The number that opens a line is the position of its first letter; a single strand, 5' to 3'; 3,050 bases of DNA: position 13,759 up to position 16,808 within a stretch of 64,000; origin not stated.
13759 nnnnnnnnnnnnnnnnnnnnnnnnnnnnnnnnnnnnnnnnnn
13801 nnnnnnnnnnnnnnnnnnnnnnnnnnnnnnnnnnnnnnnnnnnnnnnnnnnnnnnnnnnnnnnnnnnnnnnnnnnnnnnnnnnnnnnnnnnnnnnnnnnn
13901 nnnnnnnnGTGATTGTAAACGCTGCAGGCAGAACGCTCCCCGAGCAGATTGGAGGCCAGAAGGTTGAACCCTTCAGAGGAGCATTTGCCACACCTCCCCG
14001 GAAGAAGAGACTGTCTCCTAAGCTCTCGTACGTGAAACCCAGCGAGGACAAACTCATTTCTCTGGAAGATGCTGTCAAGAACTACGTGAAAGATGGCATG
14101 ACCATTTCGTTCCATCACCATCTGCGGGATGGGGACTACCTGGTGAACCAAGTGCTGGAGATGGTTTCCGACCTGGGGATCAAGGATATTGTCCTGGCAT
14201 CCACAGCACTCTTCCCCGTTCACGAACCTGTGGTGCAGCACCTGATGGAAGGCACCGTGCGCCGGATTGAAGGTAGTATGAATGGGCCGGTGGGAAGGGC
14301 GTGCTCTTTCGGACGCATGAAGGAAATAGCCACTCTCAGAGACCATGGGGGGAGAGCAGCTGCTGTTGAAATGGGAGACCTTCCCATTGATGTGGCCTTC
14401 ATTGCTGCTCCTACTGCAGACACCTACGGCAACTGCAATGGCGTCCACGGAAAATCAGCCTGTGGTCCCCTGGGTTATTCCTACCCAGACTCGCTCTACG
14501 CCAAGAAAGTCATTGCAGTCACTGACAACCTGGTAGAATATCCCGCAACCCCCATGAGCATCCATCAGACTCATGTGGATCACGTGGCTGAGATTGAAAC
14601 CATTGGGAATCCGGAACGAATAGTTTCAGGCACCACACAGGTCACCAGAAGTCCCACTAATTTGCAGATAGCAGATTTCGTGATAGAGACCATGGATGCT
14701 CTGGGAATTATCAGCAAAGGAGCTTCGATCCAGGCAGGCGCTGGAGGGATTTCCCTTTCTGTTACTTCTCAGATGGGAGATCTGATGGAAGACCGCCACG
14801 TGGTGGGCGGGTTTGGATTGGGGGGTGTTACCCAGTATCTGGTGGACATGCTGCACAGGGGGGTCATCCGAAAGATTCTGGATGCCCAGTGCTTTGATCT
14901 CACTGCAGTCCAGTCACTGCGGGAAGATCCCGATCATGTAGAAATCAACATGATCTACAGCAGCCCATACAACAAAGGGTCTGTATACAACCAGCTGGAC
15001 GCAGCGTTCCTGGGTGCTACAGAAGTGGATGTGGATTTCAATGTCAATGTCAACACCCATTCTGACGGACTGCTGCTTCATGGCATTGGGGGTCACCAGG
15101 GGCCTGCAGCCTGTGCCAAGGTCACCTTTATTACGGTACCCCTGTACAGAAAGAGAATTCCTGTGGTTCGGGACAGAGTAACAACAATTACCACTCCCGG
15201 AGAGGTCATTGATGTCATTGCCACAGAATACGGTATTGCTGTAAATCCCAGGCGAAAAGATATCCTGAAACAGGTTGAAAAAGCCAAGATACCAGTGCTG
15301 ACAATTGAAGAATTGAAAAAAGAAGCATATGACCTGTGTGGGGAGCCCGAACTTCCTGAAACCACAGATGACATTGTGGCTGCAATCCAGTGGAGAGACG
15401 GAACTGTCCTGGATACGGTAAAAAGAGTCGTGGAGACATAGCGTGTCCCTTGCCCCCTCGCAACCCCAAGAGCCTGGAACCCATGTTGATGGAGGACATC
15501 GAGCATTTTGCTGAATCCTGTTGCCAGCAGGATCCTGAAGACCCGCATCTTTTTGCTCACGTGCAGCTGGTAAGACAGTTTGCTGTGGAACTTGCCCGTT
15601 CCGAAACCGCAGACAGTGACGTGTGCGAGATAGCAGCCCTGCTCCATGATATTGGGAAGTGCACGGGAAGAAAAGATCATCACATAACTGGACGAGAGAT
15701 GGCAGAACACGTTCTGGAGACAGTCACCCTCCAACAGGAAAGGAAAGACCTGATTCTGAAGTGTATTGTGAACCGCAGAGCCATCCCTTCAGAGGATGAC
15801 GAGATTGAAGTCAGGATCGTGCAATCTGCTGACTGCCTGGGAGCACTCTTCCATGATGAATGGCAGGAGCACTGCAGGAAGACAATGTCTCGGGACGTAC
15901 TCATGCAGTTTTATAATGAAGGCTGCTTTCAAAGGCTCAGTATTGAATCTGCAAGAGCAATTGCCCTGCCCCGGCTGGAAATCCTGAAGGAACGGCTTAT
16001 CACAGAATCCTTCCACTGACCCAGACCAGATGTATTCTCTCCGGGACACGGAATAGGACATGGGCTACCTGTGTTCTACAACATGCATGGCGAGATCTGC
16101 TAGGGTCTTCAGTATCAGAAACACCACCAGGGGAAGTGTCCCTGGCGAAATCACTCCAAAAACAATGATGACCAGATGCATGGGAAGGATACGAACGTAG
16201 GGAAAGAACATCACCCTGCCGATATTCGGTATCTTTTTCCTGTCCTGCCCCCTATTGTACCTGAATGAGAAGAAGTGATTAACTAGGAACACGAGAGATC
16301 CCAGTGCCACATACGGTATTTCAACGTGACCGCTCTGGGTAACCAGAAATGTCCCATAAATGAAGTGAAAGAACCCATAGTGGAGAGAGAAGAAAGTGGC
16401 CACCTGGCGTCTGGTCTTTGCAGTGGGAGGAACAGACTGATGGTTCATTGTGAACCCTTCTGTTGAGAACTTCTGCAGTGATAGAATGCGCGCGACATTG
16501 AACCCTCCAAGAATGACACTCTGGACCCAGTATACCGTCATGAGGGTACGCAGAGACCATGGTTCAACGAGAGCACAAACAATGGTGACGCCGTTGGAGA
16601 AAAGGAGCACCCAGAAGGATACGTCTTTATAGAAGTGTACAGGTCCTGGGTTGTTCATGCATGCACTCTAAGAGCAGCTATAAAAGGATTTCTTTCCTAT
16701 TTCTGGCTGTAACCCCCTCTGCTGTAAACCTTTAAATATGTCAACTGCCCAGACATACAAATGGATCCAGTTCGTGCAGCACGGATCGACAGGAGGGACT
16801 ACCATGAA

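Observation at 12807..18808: citDEF-type acyl-lyase complex without CitC/CitX/CitG, flanked by two HD-domain hydrolases and an MmgE/PrpD protein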

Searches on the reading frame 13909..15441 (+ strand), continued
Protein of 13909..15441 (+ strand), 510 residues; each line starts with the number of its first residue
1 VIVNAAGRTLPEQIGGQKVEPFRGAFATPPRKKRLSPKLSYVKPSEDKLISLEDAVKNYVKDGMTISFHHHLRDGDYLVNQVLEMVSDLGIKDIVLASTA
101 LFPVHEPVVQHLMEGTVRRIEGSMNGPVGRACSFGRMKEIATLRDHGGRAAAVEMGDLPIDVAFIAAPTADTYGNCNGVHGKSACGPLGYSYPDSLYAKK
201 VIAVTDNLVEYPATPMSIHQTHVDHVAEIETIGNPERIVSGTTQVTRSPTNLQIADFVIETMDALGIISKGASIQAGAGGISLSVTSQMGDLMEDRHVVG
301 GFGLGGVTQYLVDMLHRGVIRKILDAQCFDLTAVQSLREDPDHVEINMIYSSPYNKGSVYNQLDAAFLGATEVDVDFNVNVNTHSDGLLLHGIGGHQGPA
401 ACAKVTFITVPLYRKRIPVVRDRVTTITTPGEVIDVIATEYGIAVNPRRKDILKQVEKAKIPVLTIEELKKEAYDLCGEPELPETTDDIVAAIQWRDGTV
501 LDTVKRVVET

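Call 18: find_encoding_contigs(protein=P0102, flank=8000, max_places=1)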
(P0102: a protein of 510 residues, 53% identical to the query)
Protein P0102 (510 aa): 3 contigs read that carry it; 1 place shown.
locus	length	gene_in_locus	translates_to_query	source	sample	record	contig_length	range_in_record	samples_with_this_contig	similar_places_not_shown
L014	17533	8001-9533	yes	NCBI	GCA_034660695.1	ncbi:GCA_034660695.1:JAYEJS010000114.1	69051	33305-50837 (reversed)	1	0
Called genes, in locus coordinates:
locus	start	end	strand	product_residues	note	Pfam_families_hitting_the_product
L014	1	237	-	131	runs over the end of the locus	PF00072:Response_reg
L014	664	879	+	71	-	PF12838:Fer4_7 (faint), PF13187:Fer4_9 (weak), PF00037:Fer4 (faint), PF12837:Fer4_6 (faint), PF13237:Fer4_10, PF14697:Fer4_21 (weak)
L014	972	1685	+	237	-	PF10584:Proteasome_A_N, PF00227:Proteasome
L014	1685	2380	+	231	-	PF01172:SBDS_N, PF09377:SBDS_domain_II, PF20268:SBDS_C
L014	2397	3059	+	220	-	PF14382:ECR1_N, PF22625:ECR1_N_2 (weak), PF21266:S1_RRP4 (faint), PF00013:KH_1 (weak), PF15985:KH_6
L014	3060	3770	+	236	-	PF01138:RNase_PH, PF03725:RNase_PH_C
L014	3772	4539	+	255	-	PF01138:RNase_PH, PF03725:RNase_PH_C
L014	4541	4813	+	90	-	PF01780:Ribosomal_L37ae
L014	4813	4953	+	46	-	-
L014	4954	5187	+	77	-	PF09341:Pcc1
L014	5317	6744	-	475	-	PF00149:Metallophos, PF17957:Big_7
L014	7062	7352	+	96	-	PF18765:Polbeta, PF01909:NTP_transf_2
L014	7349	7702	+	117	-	PF01934:HepT-like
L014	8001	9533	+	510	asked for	PF04223:CitF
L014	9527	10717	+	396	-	PF00330:Aconitase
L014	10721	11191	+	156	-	-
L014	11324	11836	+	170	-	PF01613:Flavin_Reduct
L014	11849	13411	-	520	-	PF00270:DEAD, PF04851:ResIII, PF00271:Helicase_C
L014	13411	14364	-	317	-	PF05496:RuvB_N (faint), PF00004:AAA, PF13177:DNA_pol3_delta2 (weak), PF25361:AAA_lid_RFC1, PF08542:Rep_fac_C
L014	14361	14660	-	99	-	PF01910:Thiamine_BP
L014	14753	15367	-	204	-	PF07758:DUF1614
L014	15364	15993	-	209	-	PF00702:Hydrolase, PF06888:Put_Phosphatase (weak), PF12710:HAD, PF13419:HAD_2, PF08282:Hydrolase_3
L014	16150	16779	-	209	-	PF01171:ATP_bind_3 (weak), PF02568:ThiI, PF06508:QueC (faint)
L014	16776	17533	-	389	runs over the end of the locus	PF07969:Amidohydro_3 (weak), PF01979:Amidohydro_1, PF07969:Amidohydro_3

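Call 45: search_solved_structures(query=window:13909-15441:+, max_evalue=0.00001)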
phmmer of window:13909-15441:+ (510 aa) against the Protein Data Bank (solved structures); distinct sequences matched with E-value up to 0.00001: 2.
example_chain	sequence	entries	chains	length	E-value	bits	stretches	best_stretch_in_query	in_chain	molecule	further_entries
2hj0_A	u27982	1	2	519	9.2e-137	460.1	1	3-509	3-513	Putative citrate lyase, alfa subunit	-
1xr4_A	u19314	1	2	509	1.8e-122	413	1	49-507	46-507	putative citrate lyase alpha chain/citrate-ACP transferase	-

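Call 55: search_protein_families(library=ncbifam, proteins=[L014:9527-10717:+], max_evalue=1e-20)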
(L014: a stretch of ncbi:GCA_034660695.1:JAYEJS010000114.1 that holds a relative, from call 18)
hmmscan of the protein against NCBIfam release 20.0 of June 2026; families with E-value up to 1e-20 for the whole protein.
L014:9527-10717:+ (396 aa): 18 families
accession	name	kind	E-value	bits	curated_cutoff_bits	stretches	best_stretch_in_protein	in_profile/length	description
NF001614.1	PRK00402.1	subfamily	3.7e-165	549.6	385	1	3-393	2-415/415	aconitase/3-isopropylmalate dehydratase large subunit family protein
TIGR02086.1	IPMI_arch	subfamily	8.5e-160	532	410.15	1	3-393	2-410/411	3-isopropylmalate dehydratase/homoaconitate hydratase family large subunit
TIGR01343.1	hacA_fam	subfamily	5.4e-159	529.2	385.7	2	3-224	1-223/412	homoaconitate hydratase family protein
NF040615.1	HacA_Meth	equivalog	6.8e-149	496.1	550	2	3-224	2-222/419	homoaconitase large subunit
TIGR02083.1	LEU2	equivalog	1.3e-137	459.1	610.65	1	3-394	2-418/419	3-isopropylmalate dehydratase large subunit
NF005558.0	PRK07229.1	equivalog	7.3e-90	302.3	612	2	229-394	250-414/647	aconitate hydratase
TIGR00139.1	h_aconitase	equivalog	4.9e-86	289.6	529.9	2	17-227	21-233/709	homoaconitase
NF009116.0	PRK12466.1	subfamily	8.7e-81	271.9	531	2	261-394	335-467/472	3-isopropylmalate dehydratase large subunit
TIGR01342.1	acon_putative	hypoth_equivalog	2.3e-75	254.1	719.15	2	229-394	247-411/655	putative aconitate hydratase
NF004016.0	PRK05478.1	subfamily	2.5e-74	250.5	510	2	260-395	332-466/468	3-isopropylmalate dehydratase large subunit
TIGR00170.1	leuC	equivalog_domain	1.4e-60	205.2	560.25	2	263-394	334-465/466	3-isopropylmalate dehydratase large subunit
NF006690.0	PRK09238.1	equivalog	7.2e-40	136.7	782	1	229-390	653-812/852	bifunctional aconitate hydratase 2/2-methylisocitrate dehydratase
TIGR01340.1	aconitase_mito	equivalog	8.6e-36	123.5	825.35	0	85-231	122-267/745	aconitate hydratase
NF006757.0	PRK09277.1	subfamily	2.6e-28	98.2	686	0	98-227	179-319/888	aconitate hydratase AcnA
NF009520.0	PRK12881.1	subfamily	8.1e-28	96.6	905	0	94-227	186-319/893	aconitate hydratase AcnA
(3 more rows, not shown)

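Call 74: list_cluster_members(proteins=[P0013, P0074, P0334, P0012, P0020, P0147, P0151, P0156, P0172, P0361])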
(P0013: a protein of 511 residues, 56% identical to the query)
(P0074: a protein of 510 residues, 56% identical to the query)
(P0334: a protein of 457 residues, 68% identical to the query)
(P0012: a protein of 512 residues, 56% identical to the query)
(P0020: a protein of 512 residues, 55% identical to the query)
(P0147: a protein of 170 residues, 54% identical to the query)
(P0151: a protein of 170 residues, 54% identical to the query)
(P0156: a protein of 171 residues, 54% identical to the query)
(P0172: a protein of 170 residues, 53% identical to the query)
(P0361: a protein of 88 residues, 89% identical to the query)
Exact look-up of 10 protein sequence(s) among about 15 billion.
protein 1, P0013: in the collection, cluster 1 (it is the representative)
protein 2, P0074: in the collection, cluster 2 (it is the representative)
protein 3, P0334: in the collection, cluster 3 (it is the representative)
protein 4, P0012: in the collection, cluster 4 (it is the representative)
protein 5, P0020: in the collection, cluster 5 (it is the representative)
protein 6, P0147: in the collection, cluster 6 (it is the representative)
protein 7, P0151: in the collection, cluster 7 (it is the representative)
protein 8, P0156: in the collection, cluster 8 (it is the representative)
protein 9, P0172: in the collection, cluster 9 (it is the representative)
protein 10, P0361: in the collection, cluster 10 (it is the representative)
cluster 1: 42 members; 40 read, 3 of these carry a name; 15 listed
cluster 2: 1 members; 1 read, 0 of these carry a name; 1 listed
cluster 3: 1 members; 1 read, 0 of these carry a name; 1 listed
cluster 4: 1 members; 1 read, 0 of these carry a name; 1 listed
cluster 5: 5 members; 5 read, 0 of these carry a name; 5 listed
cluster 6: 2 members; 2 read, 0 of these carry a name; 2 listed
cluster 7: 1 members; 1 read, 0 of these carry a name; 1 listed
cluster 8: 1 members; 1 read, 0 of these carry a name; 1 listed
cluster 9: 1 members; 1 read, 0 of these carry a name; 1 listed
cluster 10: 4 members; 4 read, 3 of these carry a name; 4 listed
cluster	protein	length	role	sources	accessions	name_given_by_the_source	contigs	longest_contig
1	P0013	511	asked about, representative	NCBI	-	-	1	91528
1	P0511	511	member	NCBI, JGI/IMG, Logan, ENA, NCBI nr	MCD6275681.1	MAG: citrate lyase subunit alpha [Thermoplasmata archaeon] | citrate lyase subunit alpha [Thermoplasmata archaeon]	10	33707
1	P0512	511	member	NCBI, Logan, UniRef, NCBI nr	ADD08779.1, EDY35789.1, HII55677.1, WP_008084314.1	citrate lyase subunit alpha [Candidatus Aciduliprofundum boonei] | Citrate lyase, alpha subunit n=1 Tax=Aciduliprofundum boonei (strain DSM 19572 / T469) ...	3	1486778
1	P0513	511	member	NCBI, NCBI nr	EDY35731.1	citrate lyase, alpha subunit [Aciduliprofundum boonei T469]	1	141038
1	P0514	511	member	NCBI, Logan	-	-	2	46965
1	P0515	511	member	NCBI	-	-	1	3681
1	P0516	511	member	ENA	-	-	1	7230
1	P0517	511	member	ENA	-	-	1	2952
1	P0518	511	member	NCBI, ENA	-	-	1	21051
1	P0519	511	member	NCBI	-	-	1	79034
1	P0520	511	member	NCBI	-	-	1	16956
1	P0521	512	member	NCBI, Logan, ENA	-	-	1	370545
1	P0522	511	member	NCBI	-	-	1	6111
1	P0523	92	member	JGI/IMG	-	-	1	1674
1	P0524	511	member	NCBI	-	-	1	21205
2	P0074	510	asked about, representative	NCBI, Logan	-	-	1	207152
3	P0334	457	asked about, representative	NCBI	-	-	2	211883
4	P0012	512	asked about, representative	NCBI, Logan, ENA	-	-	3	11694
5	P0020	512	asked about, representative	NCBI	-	-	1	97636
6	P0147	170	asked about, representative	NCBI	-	-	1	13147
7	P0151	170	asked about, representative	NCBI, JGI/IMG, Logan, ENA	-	-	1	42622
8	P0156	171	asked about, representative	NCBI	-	-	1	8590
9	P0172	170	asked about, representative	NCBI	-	-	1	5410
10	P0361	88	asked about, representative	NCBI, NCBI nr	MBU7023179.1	MAG: citrate lyase acyl carrier protein [Theionarchaea archaeon] | citrate lyase acyl carrier protein [Theionarchaea archaeon]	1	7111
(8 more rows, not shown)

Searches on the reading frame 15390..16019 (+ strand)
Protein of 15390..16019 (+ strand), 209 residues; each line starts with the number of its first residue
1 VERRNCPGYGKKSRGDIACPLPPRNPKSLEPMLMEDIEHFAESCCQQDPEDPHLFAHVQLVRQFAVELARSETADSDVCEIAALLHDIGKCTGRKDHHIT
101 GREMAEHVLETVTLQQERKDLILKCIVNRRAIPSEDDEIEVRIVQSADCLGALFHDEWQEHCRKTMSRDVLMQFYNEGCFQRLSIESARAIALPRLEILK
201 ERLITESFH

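Call 3: search_protein_families(library=pfam, proteins=[window:15390-16019:+])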
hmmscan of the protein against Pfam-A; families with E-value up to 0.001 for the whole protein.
window:15390-16019:+ (209 aa): 1 family
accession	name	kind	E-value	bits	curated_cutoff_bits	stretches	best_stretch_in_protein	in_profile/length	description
PF01966.28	HD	-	3.6e-12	47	22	1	55-151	2-114/116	HD domain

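Call 4: search_protein_families(library=ncbifam, proteins=[window:15390-16019:+])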
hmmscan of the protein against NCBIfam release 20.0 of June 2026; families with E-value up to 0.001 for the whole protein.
window:15390-16019:+ (209 aa): 9 families
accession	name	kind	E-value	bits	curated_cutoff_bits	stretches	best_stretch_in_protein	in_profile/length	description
TIGR00277.1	HDIG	domain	7.5e-09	35.3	27.6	1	52-109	3-69/84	HDIG domain-containing metalloprotein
NF009343.0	PRK12703.1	equivalog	4.8e-06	25.7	434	1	51-105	185-240/339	tRNA (cytidine(56)-2'-O)-methyltransferase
NF002895.0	PRK03381.1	equivalog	1.4e-05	23.4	631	1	74-124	441-490/782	[protein-PII] uridylyltransferase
TIGR01693.1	UTase_glnD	equivalog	4.8e-05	21.8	519.4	1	71-123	460-511/850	[protein-PII] uridylyltransferase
NF045665.1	NTPtran_DVU1551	equivalog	0.00016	20.8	315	1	51-106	215-273/359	DVU_1551 family NTP transferase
TIGR00488.1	TIGR00488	equivalog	0.00017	21.5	70.15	1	51-94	6-49/173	bis(5'-nucleosyl)-tetraphosphatase (symmetrical) YqeK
NF005519.0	PRK07152.1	equivalog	0.00028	19.9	315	1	54-97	197-240/361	nicotinate-nucleotide adenylyltransferase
NF003467.0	PRK05092.1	equivalog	0.00057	17.7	959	1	75-122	538-584/940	[protein-PII] uridylyltransferase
TIGR02578.2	cas_TM1811_Csm1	equivalog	0.0008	18.2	170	1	81-164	6-89/753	type III-A CRISPR-associated protein Cas10/Csm1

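Call 70: search_solved_structures(query=window:15483-16019:+, max_evalue=0.01)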
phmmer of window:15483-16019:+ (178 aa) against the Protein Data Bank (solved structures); distinct sequences matched with E-value up to 0.01: 3.
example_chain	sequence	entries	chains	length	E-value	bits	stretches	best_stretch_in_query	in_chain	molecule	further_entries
3djb_A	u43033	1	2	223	2.5e-05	27.3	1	13-122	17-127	Hydrolase, HD family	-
2pq7_A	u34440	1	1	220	0.004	20.2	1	16-120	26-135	Predicted HD superfamily hydrolase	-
5dqv_A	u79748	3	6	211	0.0061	19.5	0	20-122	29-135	Uncharacterized protein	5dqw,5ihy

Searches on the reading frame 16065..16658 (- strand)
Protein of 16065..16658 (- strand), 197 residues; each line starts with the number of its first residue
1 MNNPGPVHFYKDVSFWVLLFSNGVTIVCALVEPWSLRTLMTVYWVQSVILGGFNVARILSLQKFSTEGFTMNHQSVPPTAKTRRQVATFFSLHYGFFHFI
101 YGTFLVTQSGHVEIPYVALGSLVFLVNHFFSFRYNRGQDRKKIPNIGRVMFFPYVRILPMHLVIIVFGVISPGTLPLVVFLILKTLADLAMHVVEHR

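Call 3: search_protein_families(library=pfam, proteins=[window:16065-16658:-])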
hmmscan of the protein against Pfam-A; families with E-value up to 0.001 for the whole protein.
window:16065-16658:- (197 aa): 1 family
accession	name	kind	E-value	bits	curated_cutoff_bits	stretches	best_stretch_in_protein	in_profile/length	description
PF20108.4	DUF6498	-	1.6e-40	139.1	23.7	1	9-197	6-199/207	Family of unknown function (DUF6498)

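Call 4: search_protein_families(library=ncbifam, proteins=[window:16065-16658:-])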
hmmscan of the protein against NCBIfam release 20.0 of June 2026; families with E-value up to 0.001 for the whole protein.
window:16065-16658:- (197 aa): 0 families

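Call 67: search_protein_families(library=ncbifam, proteins=[window:16065-16658:-], max_evalue=1e-10)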
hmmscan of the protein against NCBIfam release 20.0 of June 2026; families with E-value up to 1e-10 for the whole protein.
window:16065-16658:- (197 aa): 0 families
